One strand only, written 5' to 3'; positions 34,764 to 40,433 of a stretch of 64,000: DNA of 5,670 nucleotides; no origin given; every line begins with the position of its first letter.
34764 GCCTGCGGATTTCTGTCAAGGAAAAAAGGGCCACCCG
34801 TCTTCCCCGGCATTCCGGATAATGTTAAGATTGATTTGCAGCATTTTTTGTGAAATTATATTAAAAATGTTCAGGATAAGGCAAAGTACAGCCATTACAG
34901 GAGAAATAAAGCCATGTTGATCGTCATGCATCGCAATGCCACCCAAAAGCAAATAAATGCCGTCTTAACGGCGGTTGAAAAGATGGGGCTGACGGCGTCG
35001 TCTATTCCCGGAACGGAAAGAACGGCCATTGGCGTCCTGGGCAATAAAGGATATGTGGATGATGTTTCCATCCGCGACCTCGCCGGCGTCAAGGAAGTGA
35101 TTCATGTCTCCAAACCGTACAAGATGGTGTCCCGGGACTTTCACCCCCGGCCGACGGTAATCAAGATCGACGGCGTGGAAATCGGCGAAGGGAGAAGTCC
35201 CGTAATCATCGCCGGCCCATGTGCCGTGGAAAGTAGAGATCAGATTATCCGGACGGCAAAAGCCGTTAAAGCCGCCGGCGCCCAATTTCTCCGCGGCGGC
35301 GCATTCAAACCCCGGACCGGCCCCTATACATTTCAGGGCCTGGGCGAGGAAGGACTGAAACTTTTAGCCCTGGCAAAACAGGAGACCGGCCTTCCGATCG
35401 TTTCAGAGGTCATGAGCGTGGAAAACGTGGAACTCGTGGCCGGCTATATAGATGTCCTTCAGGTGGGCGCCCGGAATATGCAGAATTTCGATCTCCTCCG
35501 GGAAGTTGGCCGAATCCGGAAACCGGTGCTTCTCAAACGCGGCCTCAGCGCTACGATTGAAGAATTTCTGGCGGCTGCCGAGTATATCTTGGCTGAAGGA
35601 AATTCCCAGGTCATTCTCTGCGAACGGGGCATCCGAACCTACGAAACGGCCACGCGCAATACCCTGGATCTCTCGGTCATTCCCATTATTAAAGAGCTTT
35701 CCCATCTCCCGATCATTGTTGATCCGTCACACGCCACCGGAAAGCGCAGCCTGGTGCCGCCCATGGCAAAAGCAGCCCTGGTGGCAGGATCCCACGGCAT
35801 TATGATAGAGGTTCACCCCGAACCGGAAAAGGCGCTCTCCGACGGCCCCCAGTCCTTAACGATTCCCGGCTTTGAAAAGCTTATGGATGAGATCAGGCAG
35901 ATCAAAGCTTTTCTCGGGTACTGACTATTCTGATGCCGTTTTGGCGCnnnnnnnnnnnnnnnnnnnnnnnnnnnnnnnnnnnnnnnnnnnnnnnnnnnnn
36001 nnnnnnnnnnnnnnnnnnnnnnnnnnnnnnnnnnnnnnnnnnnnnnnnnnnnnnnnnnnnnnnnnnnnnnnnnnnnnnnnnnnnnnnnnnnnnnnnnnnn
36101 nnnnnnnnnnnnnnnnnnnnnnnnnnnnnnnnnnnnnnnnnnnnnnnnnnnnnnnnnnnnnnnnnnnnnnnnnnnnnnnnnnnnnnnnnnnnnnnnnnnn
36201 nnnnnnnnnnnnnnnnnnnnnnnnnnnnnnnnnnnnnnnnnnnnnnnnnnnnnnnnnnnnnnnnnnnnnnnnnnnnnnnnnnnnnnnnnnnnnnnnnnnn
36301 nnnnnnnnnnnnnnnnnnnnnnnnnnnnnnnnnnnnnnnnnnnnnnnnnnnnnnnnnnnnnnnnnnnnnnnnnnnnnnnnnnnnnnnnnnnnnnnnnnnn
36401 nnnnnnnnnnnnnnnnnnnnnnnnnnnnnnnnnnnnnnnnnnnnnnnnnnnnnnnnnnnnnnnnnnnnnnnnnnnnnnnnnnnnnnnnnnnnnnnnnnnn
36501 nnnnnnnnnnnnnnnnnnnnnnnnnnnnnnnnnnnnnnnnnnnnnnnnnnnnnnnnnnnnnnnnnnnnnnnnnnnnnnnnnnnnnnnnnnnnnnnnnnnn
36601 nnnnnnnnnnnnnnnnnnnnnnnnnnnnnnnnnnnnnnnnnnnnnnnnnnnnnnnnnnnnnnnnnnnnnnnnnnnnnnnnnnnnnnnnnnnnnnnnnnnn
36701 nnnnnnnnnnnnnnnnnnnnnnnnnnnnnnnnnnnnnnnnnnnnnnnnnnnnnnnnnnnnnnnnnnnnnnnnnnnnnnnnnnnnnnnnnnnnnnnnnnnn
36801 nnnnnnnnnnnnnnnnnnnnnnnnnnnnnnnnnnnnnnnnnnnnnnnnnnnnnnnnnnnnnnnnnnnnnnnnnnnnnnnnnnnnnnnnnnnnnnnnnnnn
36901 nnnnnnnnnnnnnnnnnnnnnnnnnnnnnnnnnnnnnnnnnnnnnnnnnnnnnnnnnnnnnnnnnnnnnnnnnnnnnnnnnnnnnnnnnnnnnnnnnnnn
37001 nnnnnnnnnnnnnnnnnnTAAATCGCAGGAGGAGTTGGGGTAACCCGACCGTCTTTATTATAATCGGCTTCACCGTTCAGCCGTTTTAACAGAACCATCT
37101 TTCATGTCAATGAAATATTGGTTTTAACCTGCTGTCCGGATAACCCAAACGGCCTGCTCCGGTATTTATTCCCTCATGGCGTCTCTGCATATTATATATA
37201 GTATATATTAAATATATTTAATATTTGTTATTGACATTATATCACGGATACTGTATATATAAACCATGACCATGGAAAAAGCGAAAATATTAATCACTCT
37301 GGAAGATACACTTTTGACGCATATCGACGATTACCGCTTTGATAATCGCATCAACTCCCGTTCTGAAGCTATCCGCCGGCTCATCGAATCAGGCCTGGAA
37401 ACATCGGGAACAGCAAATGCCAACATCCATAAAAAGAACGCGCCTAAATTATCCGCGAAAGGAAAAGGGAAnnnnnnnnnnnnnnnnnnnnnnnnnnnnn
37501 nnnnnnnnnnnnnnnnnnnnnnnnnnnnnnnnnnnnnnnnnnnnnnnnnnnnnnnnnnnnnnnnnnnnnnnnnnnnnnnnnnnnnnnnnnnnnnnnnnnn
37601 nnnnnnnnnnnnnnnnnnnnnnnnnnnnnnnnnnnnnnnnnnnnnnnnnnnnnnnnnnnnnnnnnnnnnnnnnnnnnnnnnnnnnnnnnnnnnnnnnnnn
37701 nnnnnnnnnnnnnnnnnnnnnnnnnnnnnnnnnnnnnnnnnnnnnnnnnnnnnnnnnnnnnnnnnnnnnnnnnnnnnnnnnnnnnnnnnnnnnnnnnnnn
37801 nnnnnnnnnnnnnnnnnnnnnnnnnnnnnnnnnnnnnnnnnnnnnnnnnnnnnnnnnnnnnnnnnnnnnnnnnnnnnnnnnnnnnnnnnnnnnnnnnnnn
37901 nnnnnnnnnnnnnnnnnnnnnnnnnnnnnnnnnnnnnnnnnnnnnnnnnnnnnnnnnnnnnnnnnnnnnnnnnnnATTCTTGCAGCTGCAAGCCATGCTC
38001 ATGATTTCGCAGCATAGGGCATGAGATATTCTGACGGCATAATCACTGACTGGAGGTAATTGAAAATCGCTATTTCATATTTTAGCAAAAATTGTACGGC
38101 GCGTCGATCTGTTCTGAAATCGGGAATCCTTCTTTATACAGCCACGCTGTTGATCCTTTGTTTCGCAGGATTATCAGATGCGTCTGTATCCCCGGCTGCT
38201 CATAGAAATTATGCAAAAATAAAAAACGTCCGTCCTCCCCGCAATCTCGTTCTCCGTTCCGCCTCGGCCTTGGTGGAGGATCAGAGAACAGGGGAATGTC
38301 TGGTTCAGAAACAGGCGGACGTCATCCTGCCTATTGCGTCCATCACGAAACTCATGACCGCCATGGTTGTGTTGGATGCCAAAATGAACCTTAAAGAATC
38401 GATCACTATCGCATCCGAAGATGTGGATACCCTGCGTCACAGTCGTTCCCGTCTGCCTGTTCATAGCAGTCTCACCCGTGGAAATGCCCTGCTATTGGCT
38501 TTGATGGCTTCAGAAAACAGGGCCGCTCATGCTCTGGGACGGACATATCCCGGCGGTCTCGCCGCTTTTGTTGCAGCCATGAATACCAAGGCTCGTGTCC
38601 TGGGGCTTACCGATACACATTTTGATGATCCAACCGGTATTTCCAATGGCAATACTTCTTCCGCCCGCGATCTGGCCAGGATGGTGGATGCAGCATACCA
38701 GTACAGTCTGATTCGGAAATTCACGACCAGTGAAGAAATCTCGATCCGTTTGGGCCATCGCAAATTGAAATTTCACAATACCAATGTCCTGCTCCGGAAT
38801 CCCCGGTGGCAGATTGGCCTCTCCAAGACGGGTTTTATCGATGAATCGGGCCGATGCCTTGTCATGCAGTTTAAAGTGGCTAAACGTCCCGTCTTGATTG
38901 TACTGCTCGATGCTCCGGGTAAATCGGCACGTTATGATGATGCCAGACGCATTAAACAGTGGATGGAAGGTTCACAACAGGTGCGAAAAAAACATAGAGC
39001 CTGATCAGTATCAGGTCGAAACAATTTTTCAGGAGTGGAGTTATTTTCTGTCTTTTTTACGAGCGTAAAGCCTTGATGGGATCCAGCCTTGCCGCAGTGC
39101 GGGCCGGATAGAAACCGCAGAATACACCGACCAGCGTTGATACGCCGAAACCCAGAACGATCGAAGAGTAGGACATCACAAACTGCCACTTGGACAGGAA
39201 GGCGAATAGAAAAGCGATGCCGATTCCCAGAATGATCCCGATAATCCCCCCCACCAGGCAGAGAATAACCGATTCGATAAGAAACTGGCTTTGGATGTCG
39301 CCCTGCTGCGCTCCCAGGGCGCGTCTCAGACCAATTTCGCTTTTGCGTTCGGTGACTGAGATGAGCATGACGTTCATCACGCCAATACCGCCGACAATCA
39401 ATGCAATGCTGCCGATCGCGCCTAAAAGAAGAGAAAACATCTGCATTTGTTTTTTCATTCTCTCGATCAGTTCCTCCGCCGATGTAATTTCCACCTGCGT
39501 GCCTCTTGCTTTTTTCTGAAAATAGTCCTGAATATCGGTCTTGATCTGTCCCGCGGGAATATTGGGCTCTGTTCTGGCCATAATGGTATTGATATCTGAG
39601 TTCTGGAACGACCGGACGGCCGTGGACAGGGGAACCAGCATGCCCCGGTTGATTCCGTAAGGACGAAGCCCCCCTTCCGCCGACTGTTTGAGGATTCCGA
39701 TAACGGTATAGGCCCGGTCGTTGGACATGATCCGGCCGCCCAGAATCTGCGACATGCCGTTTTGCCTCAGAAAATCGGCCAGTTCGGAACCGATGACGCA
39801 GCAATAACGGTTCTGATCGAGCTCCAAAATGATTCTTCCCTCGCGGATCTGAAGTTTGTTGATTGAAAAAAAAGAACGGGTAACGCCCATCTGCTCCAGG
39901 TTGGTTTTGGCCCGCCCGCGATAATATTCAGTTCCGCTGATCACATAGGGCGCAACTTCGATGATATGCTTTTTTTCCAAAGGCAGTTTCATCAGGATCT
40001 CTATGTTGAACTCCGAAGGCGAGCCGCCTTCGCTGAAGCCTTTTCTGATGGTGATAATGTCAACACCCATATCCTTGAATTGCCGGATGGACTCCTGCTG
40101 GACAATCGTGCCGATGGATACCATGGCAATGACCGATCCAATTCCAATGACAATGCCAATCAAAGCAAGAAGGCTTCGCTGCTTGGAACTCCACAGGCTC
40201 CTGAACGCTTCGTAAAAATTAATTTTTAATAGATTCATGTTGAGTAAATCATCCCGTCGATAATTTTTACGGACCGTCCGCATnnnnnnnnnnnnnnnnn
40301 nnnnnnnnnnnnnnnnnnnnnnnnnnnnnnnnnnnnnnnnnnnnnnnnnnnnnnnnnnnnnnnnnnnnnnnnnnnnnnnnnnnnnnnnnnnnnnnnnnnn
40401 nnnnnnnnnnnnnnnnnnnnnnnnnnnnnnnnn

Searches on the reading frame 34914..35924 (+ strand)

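Call 34: search_protein_families(library=pfam, proteins=[window:34914-35924:+], max_evalue=0.00001)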
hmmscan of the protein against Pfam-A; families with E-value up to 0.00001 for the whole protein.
window:34914-35924:+ (336 aa): 3 families
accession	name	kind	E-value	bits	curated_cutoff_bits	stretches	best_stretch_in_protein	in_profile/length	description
PF00793.26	DAHP_synth_1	-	9.1e-86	287.5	25.5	1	83-327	4-264/270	DAHP synthetase I family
PF18152.6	DAHP_snth_FXD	-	5.4e-17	61.8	27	1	1-67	1-67/67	DAHP synthase ferredoxin-like domain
PF03102.20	NeuB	-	3e-10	40.4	22.1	1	143-335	53-237/241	NeuB family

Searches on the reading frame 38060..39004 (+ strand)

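Call 35: search_protein_families(library=pfam, proteins=[window:38060-39004:+], max_evalue=0.00001)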
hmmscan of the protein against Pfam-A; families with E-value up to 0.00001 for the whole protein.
window:38060-39004:+ (314 aa): 2 families
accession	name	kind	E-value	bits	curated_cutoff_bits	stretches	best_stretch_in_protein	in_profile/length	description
PF00768.25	Peptidase_S11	-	4.6e-52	177.3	27.6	1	64-286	9-238/239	D-alanyl-D-alanine carboxypeptidase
PF13354.11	Beta-lactamase2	-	2e-10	40.8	22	1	70-220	2-154/214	Beta-lactamase enzyme family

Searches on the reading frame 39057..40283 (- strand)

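Call 35: search_protein_families(library=pfam, proteins=[window:39057-40283:-], max_evalue=0.00001)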
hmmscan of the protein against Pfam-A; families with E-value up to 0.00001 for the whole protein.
window:39057-40283:- (408 aa): 2 families
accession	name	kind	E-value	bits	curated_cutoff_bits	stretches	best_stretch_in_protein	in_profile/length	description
PF12704.14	MacB_PCD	-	3.2e-31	109.7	27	1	37-253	1-206/207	MacB-like periplasmic core domain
PF02687.27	FtsX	-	1e-22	80.9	25.5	1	290-402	3-120/120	FtsX-like permease C-terminal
